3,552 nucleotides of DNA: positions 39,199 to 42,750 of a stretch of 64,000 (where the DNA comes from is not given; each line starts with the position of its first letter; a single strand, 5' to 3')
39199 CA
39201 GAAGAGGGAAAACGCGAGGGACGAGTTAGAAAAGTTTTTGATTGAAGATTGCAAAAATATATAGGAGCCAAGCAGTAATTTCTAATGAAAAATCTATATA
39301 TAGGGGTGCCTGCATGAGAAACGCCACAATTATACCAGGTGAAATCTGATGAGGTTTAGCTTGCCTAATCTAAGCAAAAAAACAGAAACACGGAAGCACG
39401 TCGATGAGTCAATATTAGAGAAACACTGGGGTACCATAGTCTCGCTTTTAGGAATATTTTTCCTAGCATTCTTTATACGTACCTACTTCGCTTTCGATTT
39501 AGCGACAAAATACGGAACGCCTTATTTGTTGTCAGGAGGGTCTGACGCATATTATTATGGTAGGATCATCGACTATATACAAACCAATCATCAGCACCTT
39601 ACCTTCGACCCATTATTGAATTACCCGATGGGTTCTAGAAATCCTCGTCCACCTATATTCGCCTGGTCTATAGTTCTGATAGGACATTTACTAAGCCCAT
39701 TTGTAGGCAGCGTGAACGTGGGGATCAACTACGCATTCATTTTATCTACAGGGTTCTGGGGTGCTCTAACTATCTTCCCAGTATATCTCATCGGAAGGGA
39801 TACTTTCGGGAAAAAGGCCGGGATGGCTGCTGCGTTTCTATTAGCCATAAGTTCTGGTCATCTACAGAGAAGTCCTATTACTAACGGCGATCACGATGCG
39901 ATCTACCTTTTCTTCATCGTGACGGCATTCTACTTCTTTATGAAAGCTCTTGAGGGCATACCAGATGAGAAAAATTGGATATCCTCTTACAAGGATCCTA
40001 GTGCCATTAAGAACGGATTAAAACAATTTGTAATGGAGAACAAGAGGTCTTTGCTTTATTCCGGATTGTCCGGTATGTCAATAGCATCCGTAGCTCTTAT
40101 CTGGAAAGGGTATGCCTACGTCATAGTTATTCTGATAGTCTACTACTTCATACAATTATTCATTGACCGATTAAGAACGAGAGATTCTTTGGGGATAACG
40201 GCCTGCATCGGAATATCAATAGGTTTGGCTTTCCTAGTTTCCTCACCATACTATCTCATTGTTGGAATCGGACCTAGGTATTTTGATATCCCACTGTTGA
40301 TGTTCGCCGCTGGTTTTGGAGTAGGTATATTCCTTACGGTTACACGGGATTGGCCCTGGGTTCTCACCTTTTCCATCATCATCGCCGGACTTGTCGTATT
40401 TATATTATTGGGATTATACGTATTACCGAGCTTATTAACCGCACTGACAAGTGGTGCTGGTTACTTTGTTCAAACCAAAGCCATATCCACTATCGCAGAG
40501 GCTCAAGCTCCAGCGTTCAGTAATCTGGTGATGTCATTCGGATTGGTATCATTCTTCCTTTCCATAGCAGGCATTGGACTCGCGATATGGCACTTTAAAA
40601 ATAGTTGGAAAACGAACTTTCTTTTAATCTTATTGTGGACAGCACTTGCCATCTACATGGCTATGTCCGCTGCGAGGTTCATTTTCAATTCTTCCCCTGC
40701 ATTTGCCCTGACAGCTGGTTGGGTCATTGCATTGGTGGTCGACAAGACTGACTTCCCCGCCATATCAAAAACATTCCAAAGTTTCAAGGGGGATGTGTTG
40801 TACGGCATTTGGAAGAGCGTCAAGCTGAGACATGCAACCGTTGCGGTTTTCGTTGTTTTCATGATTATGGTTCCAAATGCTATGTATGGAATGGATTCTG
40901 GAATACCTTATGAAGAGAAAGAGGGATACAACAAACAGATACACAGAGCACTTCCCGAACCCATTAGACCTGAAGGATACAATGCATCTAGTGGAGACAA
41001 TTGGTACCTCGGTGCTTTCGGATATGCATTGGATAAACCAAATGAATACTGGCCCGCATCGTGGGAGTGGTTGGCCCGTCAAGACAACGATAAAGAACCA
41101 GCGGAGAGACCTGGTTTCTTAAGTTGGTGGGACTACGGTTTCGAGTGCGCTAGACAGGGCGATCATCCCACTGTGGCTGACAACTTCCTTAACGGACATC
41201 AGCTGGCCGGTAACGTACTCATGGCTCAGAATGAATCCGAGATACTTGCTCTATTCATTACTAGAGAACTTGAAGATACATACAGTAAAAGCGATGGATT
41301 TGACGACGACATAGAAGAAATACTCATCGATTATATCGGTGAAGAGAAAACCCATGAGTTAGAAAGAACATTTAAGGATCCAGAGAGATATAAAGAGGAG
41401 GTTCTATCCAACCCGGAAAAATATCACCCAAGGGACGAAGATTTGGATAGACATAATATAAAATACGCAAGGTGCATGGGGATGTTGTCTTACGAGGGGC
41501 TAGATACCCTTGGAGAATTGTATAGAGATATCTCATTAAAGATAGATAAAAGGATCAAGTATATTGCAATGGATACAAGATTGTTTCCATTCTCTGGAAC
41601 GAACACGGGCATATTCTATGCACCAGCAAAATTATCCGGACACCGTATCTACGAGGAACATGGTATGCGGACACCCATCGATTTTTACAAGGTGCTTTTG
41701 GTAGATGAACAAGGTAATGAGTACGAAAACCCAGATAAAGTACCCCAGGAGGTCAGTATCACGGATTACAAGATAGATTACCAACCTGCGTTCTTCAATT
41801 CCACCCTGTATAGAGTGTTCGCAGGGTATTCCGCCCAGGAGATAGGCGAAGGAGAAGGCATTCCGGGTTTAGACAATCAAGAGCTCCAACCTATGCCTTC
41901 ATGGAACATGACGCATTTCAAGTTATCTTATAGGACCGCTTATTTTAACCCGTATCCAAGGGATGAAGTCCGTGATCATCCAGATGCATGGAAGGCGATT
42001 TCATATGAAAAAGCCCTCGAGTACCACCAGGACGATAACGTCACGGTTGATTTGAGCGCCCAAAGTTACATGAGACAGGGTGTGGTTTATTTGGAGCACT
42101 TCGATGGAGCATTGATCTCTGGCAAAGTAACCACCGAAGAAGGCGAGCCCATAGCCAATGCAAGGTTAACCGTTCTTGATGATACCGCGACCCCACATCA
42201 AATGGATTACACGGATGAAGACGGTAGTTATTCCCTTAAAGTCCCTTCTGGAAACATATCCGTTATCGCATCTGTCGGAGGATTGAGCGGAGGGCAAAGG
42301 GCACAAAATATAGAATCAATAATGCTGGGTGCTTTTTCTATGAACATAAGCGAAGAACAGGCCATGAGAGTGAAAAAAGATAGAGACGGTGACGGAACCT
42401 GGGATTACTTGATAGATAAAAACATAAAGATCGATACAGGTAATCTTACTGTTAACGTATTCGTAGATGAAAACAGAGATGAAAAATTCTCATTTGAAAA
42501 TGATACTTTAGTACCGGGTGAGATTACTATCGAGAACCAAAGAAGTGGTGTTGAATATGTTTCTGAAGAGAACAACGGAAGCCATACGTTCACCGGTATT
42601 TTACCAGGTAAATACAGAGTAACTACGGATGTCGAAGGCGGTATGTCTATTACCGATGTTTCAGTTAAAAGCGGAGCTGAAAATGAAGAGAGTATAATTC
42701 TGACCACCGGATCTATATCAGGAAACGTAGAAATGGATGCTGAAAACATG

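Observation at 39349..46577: Giant 2,151-aa AglB fused to tandem beta-sandwich repeats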

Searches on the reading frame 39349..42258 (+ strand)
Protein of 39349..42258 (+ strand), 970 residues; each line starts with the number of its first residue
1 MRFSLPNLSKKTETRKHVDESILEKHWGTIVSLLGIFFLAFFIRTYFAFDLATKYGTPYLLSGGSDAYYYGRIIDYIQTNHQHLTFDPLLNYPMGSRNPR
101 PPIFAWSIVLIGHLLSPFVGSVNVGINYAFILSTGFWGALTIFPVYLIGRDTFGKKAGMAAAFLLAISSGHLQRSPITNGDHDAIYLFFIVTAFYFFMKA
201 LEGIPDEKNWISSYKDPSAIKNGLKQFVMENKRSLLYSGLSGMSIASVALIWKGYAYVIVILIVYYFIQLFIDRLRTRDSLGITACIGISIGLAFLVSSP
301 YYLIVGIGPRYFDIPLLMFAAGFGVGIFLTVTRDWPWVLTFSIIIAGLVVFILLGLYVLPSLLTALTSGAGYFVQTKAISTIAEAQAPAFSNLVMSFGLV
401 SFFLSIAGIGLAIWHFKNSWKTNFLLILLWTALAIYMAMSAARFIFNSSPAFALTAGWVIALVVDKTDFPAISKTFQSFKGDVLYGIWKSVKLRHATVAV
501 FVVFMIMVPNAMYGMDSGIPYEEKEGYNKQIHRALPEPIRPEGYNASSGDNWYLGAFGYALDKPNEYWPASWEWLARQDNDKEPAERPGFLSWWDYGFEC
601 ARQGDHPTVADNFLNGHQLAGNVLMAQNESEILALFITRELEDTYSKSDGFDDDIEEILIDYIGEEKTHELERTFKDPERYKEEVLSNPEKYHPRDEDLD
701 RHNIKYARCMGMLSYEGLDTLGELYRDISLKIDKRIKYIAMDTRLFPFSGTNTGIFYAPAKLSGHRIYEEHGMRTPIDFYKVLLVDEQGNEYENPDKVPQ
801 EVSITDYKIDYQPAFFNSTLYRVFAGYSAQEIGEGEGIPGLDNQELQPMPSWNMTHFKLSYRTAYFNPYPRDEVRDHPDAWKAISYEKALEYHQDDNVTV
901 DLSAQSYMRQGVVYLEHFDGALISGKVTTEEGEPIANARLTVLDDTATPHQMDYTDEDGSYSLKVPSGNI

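Call 12: search_solved_structures(query=window:39349-42258:+, max_evalue=0.01, show_alignments=2)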
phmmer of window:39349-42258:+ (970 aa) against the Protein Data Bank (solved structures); distinct sequences matched with E-value up to 0.01: 6.
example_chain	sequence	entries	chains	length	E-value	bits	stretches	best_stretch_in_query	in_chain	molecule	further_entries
8i9p_Lh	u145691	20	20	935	1.6e-07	32.9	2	107-202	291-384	dolichyl-diphosphooligosaccharide--protein glycotransferase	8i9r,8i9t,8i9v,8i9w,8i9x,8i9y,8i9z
5gmy_A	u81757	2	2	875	2.7e-07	32.1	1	60-616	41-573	Transmembrane oligosaccharyl transferase, putative | Dolichyl-phosphooligosaccharide-protein glycotransferase 3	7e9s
3waj_A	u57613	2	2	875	4.6e-07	31.4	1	60-616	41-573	Transmembrane oligosaccharyl transferase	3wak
6s7t_A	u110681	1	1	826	0.00011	23.5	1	114-201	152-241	Dolichyl-diphosphooligosaccharide--protein glycosyltransferase subunit STT3B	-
3vgp_A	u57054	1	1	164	0.0048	18.1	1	566-636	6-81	Transmembrane oligosaccharyl transferase, putative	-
6c26_A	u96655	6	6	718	0.008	17.3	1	86-201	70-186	Dolichyl-diphosphooligosaccharide--protein glycosyltransferase subunit STT3 | Dolichyl-diphosphooligosaccharide--protein glycotransferase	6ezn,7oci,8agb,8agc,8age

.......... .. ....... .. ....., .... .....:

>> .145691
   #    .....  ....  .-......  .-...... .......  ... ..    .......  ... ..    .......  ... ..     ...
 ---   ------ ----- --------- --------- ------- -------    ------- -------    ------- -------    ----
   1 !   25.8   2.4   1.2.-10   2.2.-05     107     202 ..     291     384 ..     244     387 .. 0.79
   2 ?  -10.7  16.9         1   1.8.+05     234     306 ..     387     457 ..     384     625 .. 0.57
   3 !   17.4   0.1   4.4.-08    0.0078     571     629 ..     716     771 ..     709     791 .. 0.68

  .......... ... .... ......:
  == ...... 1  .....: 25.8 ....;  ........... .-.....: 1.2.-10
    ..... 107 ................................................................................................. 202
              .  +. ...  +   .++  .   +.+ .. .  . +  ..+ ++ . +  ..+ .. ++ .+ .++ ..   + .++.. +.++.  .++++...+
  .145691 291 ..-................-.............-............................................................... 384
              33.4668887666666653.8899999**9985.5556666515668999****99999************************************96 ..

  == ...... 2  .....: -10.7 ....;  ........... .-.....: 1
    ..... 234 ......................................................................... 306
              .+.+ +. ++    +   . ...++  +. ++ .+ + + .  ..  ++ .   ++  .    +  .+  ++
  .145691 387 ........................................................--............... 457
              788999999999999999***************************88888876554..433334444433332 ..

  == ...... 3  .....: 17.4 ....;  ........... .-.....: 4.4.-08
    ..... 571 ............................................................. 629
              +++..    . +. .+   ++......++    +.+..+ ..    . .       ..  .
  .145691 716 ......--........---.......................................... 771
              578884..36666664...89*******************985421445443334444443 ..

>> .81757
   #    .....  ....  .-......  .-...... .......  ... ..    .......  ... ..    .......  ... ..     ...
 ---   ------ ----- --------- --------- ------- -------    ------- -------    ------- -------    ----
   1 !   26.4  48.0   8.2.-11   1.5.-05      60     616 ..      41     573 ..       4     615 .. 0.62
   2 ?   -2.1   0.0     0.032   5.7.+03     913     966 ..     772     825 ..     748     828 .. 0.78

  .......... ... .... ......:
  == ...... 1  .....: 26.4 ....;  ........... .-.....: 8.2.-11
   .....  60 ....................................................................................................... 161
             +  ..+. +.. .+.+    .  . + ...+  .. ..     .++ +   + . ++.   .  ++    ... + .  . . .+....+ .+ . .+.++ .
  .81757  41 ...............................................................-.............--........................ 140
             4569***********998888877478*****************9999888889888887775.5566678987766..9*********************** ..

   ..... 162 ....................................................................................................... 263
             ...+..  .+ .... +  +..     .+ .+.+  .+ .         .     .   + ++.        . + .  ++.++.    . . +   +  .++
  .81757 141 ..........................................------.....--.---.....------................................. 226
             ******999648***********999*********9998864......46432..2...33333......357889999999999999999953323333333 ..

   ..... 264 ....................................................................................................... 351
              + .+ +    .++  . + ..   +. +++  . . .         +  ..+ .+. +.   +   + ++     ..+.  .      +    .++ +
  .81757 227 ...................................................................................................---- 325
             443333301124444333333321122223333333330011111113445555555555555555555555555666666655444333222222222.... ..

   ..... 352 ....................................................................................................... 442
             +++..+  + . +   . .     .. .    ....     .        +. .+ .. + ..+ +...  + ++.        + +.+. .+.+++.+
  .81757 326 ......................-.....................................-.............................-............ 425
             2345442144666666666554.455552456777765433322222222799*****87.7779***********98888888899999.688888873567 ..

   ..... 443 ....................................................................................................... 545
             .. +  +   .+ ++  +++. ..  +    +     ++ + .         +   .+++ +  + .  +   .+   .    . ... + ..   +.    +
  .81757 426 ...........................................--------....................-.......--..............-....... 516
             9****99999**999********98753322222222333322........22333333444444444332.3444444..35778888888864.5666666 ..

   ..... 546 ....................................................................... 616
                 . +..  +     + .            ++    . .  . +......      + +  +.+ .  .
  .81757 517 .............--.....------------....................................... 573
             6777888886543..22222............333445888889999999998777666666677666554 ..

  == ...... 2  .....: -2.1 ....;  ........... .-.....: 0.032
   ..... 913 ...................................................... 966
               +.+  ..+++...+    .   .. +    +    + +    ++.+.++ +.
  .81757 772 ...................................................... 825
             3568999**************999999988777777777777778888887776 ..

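Call 30: search_protein_representatives(protein=window:39349-42108:+)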
Query: 920 residues. Proteins with E-value up to 0.001 (for the whole library): 1091; up to 1e-10: 527; up to 1e-30: 287. The best 150 are listed.
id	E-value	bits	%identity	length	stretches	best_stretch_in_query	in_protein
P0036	0.0e+00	1361.4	62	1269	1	1-920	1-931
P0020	0.0e+00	1237.9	60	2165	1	20-920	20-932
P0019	0.0e+00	1219.4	56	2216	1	1-920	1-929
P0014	0.0e+00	1187.1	55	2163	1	1-920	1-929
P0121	0.0e+00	1123.8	55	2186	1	22-920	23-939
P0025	0.0e+00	1095.6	59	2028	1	130-920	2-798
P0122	1.1e-266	904.0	45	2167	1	19-920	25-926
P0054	6.5e-265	898.1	47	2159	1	19-920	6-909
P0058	8.6e-253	858.0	45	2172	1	22-920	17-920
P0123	2.6e-252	856.4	48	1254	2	23-485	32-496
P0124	3.9e-251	852.5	46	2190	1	23-920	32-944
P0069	8.2e-251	851.4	46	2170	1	23-920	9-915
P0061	1.6e-246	837.2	44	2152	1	31-920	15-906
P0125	1.4e-245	834.1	44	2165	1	23-920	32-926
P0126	4.6e-244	829.1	43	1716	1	14-920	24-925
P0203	1.1e-145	503.5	34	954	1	28-920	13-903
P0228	9.2e-124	431.0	37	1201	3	26-643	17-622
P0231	2.7e-121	422.8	36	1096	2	23-638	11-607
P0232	1.6e-117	410.3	37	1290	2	26-649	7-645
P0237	5.2e-112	392.1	34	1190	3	24-530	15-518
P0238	1.9e-111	390.2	33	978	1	33-920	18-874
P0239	1.9e-111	390.2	35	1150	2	31-655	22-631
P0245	1.4e-105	370.8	37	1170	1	19-646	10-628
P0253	1.2e-100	354.5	37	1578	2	31-643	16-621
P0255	6.9e-100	352.0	36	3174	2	24-641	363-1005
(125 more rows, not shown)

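Call 52: list_cluster_members(proteins=[P0228, P0231, P0232, P0237, P0239, P0245, P0253, P0255, P0203, P0238])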
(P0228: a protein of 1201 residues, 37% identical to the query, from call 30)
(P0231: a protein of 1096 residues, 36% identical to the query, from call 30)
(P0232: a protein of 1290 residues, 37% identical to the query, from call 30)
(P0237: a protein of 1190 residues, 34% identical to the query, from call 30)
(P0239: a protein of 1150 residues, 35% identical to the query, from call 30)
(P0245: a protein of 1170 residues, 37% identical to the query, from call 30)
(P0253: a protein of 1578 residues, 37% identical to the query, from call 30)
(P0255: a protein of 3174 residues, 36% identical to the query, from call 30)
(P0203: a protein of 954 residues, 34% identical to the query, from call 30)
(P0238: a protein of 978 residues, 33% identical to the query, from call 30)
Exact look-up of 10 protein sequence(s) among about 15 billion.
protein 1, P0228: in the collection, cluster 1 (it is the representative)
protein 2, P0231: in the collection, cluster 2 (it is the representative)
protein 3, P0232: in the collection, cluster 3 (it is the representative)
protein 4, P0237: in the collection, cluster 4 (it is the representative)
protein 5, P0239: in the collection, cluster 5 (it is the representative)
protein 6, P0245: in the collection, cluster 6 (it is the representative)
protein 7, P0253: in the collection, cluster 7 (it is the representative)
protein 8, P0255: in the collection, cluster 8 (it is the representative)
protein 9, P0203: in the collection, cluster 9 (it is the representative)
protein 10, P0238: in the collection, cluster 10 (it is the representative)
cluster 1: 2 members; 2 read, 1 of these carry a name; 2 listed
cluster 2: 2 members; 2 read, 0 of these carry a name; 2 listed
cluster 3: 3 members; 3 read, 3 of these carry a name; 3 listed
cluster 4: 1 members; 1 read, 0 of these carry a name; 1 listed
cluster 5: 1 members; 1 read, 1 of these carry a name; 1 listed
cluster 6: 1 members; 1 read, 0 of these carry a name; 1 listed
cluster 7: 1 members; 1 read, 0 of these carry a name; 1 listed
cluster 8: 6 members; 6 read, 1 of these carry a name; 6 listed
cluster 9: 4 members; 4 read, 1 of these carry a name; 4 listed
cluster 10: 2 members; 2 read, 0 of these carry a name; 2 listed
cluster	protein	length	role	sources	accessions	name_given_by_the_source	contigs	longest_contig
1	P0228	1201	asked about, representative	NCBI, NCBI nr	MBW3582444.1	MAG: carboxypeptidase regulatory-like domain-containing protein [Euryarchaeota archaeon] | carboxypeptidase regulatory-like domain-containing protein [Euryarchaeota archaeon]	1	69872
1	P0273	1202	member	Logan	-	-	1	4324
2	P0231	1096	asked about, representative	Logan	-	-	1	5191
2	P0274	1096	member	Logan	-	-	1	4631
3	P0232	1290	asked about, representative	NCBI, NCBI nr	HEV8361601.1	MAG TPA: STT3 domain-containing protein [Candidatus Thermoplasmatota archaeon] | STT3 domain-containing protein [Candidatus Thermoplasmatota archaeon]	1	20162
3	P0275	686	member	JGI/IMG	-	hypothetical protein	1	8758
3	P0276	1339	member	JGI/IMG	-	dolichyl-diphosphooligosaccharide--protein glycosyltransferase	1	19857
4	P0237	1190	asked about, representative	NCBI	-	-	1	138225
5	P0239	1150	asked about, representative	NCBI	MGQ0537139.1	MAG: STT3 domain-containing protein [Methanobacteriota archaeon]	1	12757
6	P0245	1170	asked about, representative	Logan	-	-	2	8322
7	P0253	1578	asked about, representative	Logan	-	-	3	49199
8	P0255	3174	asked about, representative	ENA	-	-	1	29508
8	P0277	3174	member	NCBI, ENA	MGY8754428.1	MAG: STT3 domain-containing protein [Candidatus Poseidoniales archaeon]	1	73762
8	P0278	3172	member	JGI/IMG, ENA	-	-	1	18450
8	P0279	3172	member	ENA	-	-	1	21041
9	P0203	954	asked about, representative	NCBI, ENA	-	-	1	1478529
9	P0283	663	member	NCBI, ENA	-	-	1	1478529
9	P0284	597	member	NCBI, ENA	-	-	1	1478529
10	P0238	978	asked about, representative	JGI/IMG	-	-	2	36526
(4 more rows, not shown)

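Call 77: find_encoding_contigs(protein=P0277, flank=6000, max_places=1)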
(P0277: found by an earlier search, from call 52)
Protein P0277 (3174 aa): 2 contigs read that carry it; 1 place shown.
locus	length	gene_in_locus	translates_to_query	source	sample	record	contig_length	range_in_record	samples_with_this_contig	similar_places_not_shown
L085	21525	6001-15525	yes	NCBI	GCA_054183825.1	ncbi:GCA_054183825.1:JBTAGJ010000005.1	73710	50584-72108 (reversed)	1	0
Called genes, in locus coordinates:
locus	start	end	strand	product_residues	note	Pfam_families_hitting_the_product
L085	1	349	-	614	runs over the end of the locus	-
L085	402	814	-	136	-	-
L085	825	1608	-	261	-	-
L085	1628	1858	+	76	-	-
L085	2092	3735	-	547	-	-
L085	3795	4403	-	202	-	PF01864:CarS-like, PF01148:CTP_transf_1 (weak)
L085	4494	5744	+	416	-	PF02844:GARS_N, PF01071:GARS_A, PF02655:ATP-grasp_3, PF08442:ATP-grasp_2 (weak), PF02222:ATP-grasp (weak), PF07478:Dala_Dala_lig_C (weak), PF02843:GARS_C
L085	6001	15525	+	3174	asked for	PF02516:STT3, PF13620:CarboxypepD_reg (faint)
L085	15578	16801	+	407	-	PF00082:Peptidase_S8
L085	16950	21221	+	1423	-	PF13229:Beta_helix, PF17957:Big_7 (faint)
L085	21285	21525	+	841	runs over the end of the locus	PF13191:AAA_16, PF07719:TPR_2 (faint), PF07721:TPR_4 (faint), PF13176:TPR_7 (faint), PF13374:TPR_10 (faint), PF13424:TPR_12, PF13424:TPR_12, PF17874:TPR_MalT, +4 more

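Call 78: find_encoding_contigs(protein=P0237, flank=6000, max_places=1)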
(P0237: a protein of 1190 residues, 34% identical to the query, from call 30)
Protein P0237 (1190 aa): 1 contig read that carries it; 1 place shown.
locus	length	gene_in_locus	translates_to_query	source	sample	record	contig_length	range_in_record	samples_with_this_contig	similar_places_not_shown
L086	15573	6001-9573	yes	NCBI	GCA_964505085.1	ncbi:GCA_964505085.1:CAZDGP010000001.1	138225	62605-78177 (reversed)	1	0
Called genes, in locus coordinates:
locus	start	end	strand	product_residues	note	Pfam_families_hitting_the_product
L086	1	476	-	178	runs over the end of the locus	PF01467:CTP_transf_like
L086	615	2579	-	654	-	PF00493:MCM (faint), PF01078:Mg_chelatase, PF05496:RuvB_N (faint), PF00158:Sigma54_activat, PF13654:AAA_32 (weak), PF20436:LonB_AAA-LID, PF05362:Lon_C, PF13541:ChlI, +2 more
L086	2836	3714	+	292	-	PF13793:Pribosyltran_N, PF00156:Pribosyltran, PF14572:Pribosyl_synth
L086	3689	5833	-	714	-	PF07705:CARDB (faint)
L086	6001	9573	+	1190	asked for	PF02516:STT3, PF22627:AglB_core-like, PF13620:CarboxypepD_reg, PF13715:CarbopepD_reg_2 (faint), PF17210:SdrD_B (faint), PF22904:NOMO1-like_2nd (faint)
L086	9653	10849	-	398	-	PF13439:Glyco_transf_4, PF13579:Glyco_trans_4_4, PF20706:GT4-conflict, PF00534:Glycos_transf_1, PF13692:Glyco_trans_1_4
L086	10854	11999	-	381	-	PF00155:Aminotran_1_2, PF12897:Asp_aminotransf (weak), PF01041:DegT_DnrJ_EryC1 (weak), PF01053:Cys_Met_Meta_PP (weak)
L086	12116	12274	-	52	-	-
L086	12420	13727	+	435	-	PF07969:Amidohydro_3 (faint), PF01979:Amidohydro_1, PF12890:DHOase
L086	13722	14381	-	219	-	PF09335:VTT_dom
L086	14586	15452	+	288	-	PF01634:HisG, PF08029:HisG_C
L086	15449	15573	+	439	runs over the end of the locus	PF00815:Histidinol_dh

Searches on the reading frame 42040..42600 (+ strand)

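Call 46: search_protein_families(library=pfam, proteins=[window:42040-42600:+], max_evalue=0.01)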
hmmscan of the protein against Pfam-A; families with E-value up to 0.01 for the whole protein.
window:42040-42600:+ (187 aa): 2 families
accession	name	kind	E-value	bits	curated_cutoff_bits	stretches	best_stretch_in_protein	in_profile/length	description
PF13620.12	CarboxypepD_reg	-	4.7e-11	43.3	32.3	1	26-83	2-60/82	Carboxypeptidase regulatory-like domain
PF13715.12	CarbopepD_reg_2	-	1.3e-06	28.7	32.2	1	26-92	1-65/88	CarboxypepD_reg-like domain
